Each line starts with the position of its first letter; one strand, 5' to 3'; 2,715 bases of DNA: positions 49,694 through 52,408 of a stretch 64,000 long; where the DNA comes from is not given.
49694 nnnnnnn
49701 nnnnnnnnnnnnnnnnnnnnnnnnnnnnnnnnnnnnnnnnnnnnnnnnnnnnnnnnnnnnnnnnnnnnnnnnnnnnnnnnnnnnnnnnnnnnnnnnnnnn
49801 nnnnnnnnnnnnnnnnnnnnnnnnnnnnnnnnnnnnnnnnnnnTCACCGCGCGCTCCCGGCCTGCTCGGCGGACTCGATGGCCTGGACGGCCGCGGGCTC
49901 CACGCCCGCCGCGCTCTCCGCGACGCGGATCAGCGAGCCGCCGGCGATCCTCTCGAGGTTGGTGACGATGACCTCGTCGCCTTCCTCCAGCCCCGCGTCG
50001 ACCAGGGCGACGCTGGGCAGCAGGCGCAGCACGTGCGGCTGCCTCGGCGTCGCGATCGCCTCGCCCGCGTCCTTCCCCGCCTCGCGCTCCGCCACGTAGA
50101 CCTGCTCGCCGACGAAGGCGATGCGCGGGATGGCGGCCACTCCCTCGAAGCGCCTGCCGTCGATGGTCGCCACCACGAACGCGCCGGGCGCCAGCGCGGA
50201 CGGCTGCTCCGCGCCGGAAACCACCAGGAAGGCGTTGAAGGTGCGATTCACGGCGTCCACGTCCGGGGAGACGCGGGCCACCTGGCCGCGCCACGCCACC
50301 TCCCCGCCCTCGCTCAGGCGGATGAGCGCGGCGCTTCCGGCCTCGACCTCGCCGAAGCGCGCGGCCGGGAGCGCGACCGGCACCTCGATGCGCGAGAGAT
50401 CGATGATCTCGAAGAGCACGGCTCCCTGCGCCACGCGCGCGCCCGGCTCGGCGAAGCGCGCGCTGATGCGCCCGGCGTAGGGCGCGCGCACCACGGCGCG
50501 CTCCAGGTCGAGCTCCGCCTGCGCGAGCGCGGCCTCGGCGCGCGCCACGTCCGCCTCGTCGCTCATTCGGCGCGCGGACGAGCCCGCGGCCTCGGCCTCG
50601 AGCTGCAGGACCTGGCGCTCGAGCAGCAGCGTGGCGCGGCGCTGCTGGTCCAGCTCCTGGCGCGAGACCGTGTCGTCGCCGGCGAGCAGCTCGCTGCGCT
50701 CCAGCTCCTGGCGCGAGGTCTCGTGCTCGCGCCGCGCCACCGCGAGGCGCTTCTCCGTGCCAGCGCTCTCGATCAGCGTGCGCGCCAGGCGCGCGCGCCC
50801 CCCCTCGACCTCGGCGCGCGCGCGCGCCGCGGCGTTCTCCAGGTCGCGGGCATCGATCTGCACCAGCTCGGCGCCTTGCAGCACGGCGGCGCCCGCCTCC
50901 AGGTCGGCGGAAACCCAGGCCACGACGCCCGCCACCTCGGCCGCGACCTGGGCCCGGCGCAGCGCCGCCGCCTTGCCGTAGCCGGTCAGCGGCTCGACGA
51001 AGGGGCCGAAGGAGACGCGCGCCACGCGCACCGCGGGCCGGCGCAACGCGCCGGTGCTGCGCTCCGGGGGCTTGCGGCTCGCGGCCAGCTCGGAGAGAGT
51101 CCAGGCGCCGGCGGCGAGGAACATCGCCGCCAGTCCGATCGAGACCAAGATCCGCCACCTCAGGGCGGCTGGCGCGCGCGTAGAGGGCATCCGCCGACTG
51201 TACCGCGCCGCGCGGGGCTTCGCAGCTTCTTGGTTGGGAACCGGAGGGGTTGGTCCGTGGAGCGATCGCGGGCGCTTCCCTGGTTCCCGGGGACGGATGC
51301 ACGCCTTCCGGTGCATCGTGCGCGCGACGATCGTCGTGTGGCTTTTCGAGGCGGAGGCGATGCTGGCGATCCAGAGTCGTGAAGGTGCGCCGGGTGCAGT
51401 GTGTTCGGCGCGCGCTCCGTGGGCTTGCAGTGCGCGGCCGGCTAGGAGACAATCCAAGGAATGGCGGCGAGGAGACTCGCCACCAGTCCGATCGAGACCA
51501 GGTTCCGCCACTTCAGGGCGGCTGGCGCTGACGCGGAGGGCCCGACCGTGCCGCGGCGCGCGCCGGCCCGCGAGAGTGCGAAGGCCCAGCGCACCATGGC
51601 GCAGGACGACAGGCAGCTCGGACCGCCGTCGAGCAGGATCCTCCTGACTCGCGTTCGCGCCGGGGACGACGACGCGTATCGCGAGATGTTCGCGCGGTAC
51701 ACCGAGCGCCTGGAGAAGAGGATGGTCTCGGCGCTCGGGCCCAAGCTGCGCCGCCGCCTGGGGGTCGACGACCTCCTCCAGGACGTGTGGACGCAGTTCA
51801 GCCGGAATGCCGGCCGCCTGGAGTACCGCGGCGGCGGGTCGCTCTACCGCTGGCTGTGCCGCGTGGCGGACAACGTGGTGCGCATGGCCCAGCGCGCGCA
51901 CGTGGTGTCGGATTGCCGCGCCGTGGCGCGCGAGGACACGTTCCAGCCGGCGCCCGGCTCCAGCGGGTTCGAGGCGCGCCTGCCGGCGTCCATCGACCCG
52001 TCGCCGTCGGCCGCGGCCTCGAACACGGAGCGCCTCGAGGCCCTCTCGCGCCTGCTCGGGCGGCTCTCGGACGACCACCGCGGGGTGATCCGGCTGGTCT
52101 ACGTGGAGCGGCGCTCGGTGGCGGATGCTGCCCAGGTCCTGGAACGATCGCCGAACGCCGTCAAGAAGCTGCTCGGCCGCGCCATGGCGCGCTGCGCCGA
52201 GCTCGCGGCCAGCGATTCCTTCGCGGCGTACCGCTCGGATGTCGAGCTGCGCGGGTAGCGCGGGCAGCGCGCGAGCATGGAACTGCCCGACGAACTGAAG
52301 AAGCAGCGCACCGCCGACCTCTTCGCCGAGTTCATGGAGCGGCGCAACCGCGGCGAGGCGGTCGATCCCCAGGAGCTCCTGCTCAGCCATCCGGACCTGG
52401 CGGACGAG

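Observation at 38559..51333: A ~60-bp conserved element present three times (38559, 41599, 51274), two of them in divergent promoter regions; one copy carries a perfect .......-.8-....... palindrome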

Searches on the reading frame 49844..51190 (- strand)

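Call 13: search_protein_families(library=pfam, proteins=[window:49844-51190:-], max_evalue=0.001)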
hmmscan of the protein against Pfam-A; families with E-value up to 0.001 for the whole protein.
window:49844-51190:- (448 aa): 2 families
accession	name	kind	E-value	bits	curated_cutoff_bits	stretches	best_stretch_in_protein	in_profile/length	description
PF13437.12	HlyD_3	-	1.1e-18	68.3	22.2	1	233-336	1-106/106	HlyD family secretion protein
PF16576.10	HlyD_D23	-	2.3e-16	60.2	30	1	78-338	18-213/214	Barrel-sandwich domain of CusB or HlyD membrane-fusion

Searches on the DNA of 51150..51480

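Call 15: search_rna_families(source=window, start=51150, end=51480, threshold=evalue, max_evalue=10)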
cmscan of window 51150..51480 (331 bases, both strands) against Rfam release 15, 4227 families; matches with E-value up to 10: 1.
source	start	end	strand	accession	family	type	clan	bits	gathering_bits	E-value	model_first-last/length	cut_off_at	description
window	51185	51264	-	RF01781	ASdes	Gene; sRNA;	-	11.9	40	8.8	1-68/68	no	ASdes TB sRNA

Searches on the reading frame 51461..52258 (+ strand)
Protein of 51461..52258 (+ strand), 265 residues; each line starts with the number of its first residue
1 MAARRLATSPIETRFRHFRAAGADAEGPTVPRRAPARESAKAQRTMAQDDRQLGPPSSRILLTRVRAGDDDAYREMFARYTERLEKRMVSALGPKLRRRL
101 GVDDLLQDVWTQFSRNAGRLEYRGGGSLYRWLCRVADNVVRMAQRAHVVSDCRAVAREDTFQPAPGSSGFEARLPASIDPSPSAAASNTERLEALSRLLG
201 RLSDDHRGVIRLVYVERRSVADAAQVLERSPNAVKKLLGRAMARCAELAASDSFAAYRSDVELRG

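Call 13: search_protein_families(library=pfam, proteins=[window:51461-52258:+], max_evalue=0.001)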
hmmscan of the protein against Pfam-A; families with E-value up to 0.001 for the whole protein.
window:51461-52258:+ (265 aa): 4 families
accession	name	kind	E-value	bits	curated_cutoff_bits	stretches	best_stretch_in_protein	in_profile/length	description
PF08281.18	Sigma70_r4_2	-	1.1e-09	38.2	25.7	1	193-245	2-54/54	Sigma-70, region 4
PF04545.22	Sigma70_r4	-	1.9e-06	27.7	24.1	1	198-245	1-48/50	Sigma-70, region 4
PF04542.20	Sigma70_r2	-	0.00033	20.8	24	1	96-145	17-66/71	Sigma-70 region 2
PF07638.17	Sigma70_ECF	-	0.00034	21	21.1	0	61-245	7-179/185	ECF sigma factor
